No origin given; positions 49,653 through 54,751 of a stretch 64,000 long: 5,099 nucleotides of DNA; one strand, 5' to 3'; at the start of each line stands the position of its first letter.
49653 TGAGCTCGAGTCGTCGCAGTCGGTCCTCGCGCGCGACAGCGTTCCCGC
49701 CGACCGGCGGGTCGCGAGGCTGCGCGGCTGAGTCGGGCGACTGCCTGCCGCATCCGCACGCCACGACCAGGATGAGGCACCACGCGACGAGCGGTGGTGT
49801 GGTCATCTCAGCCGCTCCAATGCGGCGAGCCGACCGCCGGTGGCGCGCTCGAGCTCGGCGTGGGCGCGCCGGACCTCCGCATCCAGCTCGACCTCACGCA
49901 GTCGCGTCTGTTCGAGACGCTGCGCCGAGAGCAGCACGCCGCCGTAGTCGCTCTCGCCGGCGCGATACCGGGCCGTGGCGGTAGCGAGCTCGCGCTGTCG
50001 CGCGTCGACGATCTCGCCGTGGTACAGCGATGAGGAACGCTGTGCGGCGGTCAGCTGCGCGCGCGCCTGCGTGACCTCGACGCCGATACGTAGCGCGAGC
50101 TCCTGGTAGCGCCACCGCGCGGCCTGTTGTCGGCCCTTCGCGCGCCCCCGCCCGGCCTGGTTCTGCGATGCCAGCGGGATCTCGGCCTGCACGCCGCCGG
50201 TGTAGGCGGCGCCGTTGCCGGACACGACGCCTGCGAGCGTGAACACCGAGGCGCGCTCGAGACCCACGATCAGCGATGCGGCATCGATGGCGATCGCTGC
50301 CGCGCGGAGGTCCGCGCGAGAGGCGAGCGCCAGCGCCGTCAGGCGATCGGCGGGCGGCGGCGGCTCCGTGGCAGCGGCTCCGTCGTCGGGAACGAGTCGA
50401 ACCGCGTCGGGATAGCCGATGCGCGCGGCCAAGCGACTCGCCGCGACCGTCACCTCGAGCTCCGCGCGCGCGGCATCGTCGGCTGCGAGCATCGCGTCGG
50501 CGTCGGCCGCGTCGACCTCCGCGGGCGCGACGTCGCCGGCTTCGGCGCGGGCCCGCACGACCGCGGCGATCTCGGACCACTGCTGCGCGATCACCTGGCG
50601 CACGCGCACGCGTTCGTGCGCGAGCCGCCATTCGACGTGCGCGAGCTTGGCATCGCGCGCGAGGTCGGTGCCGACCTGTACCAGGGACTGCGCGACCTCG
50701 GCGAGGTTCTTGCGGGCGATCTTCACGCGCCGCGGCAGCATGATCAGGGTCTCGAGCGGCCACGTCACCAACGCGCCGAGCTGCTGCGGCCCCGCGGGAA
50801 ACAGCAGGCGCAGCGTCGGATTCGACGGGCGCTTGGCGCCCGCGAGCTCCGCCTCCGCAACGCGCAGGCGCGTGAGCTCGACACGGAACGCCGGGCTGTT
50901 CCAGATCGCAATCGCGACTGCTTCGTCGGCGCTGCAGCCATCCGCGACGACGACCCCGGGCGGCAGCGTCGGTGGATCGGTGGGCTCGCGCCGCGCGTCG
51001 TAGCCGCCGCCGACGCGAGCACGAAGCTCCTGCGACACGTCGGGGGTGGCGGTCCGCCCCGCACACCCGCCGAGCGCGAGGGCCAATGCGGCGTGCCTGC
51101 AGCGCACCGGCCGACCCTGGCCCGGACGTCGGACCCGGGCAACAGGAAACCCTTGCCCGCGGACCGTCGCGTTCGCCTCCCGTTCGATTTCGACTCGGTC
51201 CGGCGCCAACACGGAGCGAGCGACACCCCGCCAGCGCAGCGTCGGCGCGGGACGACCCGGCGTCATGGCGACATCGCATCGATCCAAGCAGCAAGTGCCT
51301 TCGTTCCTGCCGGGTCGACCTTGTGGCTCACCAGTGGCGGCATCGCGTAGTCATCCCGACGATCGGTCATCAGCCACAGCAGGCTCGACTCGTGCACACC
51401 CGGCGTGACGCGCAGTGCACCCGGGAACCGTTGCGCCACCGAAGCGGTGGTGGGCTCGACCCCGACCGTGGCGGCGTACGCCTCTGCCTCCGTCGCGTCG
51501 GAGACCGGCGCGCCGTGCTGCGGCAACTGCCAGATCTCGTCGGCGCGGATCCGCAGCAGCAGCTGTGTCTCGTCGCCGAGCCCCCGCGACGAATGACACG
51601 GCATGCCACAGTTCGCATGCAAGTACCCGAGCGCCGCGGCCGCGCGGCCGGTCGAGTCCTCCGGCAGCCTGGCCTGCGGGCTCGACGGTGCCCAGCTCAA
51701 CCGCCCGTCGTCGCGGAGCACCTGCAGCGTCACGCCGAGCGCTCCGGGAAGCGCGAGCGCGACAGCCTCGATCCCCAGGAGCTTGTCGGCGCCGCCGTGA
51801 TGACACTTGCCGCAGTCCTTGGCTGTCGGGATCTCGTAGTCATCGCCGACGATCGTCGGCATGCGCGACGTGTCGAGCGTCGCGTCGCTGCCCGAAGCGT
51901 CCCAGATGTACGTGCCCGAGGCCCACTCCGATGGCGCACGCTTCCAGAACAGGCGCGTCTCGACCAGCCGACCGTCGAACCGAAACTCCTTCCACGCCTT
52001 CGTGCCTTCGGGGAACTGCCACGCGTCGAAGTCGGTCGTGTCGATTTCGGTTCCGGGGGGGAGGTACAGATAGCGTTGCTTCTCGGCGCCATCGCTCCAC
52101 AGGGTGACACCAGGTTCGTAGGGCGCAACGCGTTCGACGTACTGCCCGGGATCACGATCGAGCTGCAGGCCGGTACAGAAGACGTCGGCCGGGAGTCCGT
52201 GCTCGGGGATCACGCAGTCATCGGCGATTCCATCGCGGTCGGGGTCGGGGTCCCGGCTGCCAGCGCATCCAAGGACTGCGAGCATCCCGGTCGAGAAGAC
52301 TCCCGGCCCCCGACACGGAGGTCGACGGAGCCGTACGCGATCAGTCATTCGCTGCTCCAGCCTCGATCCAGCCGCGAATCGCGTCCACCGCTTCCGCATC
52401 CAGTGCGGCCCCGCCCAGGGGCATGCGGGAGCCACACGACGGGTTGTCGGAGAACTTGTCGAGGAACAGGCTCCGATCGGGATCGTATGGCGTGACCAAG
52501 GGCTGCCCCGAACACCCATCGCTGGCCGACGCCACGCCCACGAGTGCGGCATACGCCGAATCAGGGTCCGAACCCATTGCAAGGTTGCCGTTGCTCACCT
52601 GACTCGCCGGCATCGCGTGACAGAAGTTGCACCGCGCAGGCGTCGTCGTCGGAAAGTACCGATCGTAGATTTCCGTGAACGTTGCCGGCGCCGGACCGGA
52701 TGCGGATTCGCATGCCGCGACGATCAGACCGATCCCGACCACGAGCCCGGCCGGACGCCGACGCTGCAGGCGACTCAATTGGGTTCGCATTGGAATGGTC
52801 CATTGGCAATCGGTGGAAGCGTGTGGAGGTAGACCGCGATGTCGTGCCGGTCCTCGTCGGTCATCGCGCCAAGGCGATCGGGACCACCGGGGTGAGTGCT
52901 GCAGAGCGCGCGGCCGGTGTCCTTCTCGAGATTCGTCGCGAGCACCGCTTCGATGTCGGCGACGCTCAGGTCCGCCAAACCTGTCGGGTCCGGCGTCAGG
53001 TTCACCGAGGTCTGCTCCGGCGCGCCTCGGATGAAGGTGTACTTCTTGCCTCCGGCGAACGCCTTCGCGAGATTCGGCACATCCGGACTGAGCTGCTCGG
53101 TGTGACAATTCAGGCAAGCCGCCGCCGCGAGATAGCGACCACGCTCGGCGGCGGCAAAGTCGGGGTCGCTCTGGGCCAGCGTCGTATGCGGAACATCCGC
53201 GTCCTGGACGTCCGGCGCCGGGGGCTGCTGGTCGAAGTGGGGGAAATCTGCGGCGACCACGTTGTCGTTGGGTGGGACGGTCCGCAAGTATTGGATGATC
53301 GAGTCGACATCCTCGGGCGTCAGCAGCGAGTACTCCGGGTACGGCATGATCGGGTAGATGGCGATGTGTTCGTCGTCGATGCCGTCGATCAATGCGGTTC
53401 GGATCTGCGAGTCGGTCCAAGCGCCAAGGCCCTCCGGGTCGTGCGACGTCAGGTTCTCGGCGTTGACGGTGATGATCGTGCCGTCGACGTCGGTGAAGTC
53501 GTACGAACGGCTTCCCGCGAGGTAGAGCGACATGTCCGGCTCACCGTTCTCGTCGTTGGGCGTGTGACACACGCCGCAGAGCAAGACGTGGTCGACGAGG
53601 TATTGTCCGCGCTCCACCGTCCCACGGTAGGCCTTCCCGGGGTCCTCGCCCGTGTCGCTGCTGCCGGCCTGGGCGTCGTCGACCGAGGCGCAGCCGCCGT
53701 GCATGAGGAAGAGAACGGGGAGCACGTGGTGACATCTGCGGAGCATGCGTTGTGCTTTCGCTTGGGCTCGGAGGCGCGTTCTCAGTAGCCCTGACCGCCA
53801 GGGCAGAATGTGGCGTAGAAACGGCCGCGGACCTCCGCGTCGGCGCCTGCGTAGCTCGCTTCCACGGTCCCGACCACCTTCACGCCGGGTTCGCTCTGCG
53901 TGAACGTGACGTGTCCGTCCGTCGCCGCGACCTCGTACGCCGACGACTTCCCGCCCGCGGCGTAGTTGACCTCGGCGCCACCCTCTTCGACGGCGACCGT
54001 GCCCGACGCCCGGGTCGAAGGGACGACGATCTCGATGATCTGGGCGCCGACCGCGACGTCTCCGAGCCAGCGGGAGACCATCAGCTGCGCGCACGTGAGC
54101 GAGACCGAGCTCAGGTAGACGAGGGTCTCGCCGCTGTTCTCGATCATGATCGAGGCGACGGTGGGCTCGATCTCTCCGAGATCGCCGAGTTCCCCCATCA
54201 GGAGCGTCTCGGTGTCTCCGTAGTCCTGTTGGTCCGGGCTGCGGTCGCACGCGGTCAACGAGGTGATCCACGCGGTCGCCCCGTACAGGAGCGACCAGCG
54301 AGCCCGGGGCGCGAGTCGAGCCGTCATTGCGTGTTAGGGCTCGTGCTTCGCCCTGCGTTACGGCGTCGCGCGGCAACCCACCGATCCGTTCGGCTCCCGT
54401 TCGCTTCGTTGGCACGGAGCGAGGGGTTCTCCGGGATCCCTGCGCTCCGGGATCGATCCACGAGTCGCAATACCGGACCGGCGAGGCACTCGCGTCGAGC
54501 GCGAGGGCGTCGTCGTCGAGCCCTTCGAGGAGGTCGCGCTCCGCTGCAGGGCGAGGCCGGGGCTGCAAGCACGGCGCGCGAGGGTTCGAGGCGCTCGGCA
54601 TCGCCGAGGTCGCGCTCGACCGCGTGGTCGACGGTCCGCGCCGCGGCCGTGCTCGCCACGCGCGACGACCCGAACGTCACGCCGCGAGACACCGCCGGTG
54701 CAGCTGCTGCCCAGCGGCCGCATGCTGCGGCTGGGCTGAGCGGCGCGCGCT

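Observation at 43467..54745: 62-bp direct repeats (3' end of a small Cys-protein gene) bracket an 11.2-kb two-component / RND metal-efflux / cytochrome module; the right junction also carries a fragment of the M48 peptidase gene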

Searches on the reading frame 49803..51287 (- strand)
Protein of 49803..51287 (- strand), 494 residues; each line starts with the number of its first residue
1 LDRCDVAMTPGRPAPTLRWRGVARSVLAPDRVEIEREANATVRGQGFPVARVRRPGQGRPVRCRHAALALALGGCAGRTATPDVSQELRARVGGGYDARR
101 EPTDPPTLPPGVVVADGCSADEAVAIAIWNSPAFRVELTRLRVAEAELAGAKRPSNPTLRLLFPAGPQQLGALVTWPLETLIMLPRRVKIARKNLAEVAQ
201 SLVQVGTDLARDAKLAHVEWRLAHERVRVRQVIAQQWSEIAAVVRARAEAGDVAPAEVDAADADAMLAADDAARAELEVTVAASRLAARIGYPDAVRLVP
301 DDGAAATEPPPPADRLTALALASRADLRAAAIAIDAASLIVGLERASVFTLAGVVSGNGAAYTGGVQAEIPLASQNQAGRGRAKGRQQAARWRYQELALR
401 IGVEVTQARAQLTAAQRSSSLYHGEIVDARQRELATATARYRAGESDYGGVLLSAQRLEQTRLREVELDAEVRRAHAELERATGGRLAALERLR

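Call 8: search_protein_families(library=pfam, proteins=[window:49803-51287:-], max_evalue=0.01)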
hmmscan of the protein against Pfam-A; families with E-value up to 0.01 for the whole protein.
window:49803-51287:- (494 aa): 1 family
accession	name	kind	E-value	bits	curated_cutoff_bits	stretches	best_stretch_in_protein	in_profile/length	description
PF02321.23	OEP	-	4.4e-19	69.5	22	2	314-484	2-187/187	Outer membrane efflux protein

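Call 30: search_protein_families(library=ncbifam, proteins=[window:49803-51266:-], max_evalue=0.001)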
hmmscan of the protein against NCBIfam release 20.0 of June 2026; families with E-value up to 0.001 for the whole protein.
window:49803-51266:- (487 aa): 1 family
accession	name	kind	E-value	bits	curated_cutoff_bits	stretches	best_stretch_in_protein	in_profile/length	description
TIGR01844.1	type_I_sec_TolC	subfamily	2.5e-05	23.5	225.15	1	193-340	103-248/414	TolC family outer membrane protein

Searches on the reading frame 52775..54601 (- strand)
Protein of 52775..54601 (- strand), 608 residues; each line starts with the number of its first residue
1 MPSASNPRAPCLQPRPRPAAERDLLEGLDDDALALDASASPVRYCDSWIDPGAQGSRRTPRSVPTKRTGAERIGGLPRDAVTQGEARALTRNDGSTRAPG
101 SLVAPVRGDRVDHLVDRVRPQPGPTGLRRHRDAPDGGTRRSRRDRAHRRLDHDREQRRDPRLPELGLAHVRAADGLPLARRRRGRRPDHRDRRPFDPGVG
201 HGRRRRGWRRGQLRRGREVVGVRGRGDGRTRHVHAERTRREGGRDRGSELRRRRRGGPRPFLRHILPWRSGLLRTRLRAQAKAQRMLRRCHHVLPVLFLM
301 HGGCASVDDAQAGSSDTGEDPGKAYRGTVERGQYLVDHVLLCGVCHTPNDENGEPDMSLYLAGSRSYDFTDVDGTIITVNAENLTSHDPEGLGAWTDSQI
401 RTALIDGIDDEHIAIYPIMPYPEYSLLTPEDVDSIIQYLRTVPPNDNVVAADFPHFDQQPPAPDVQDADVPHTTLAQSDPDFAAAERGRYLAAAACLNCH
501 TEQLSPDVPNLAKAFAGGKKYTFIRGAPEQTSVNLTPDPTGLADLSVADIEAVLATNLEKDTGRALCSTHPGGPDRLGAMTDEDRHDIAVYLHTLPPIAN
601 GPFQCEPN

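Call 8: search_protein_families(library=pfam, proteins=[window:52775-54601:-], max_evalue=0.01)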
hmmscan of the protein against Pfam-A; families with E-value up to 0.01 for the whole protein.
window:52775-54601:- (608 aa): 2 families
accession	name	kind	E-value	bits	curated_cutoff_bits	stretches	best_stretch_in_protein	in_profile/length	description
PF00034.26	Cytochrom_C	-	7.3e-11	43.7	21.3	2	485-595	1-89/90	Cytochrome c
PF13442.11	Cytochrome_CBB3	-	1.3e-06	29.1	27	0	483-512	1-28/68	Cytochrome C oxidase, cbb3-type, subunit III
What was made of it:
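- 51263..54327 (-): Four-gene cytochrome/lipoprotein cluster: SO2930-family cytochrome-like protein 51263-52285, 149-aa CxxCH protein 52341-52790, two-CxxCH cytochrome c 52775-53746, lipoprotein-like 53782-54327. Pfam Cytochrom_C (call 8).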

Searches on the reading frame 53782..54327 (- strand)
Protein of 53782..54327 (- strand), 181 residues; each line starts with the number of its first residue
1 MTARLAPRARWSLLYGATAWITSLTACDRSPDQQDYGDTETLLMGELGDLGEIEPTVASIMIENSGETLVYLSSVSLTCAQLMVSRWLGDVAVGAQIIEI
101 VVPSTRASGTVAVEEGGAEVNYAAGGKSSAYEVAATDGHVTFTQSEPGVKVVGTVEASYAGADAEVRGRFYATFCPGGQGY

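Call 8: search_protein_families(library=pfam, proteins=[window:53782-54327:-], max_evalue=0.01)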
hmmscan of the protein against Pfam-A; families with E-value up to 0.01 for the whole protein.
window:53782-54327:- (181 aa): 0 families

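Call 19: find_encoding_contigs(protein=window:53782-54327:-, flank=10000, max_places=10)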
Protein window:53782-54327:- (181 aa): 22 contigs read that carry it; 10 places shown.
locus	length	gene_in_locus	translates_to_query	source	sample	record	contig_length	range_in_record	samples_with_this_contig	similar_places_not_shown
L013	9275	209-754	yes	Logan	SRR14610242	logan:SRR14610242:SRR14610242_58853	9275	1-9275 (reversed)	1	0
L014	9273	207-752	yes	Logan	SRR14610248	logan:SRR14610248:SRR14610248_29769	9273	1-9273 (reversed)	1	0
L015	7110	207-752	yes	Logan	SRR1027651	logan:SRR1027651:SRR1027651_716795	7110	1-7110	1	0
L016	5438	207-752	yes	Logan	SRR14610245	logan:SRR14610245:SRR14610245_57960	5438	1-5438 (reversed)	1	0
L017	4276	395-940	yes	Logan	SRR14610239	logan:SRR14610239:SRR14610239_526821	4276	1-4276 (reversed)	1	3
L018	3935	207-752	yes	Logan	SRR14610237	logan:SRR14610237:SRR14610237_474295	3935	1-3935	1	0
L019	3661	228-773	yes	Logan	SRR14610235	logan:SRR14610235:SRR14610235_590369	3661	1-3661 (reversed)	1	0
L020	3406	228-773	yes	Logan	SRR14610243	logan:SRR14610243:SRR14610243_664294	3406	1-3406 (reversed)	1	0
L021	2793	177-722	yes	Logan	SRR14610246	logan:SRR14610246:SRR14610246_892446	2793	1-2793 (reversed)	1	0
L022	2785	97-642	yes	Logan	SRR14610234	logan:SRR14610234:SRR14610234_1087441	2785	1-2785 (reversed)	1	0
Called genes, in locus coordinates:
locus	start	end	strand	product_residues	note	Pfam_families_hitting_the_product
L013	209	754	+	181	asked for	-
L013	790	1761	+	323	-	PF00034:Cytochrom_C (faint), PF13442:Cytochrome_CBB3 (faint)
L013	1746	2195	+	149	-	-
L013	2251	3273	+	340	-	-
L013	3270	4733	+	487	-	PF02321:OEP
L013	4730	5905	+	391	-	-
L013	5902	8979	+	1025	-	PF00873:ACR_tran, PF02355:SecD_SecF_C (faint)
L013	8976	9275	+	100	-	?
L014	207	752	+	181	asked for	-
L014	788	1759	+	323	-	PF00034:Cytochrom_C (faint), PF13442:Cytochrome_CBB3 (faint)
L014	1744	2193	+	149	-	-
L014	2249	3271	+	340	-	-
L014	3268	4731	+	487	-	PF02321:OEP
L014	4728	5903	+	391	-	-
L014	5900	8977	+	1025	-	PF00873:ACR_tran, PF02355:SecD_SecF_C (faint)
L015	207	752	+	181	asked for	-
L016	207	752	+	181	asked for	-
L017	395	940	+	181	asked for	-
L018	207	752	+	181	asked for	-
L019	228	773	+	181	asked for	-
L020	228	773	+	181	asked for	-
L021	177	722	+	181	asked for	-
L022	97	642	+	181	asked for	-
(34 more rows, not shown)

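Call 30: search_protein_families(library=ncbifam, proteins=[window:53782-54327:-], max_evalue=0.001)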
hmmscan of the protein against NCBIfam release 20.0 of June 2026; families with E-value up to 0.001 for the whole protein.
window:53782-54327:- (181 aa): 0 families
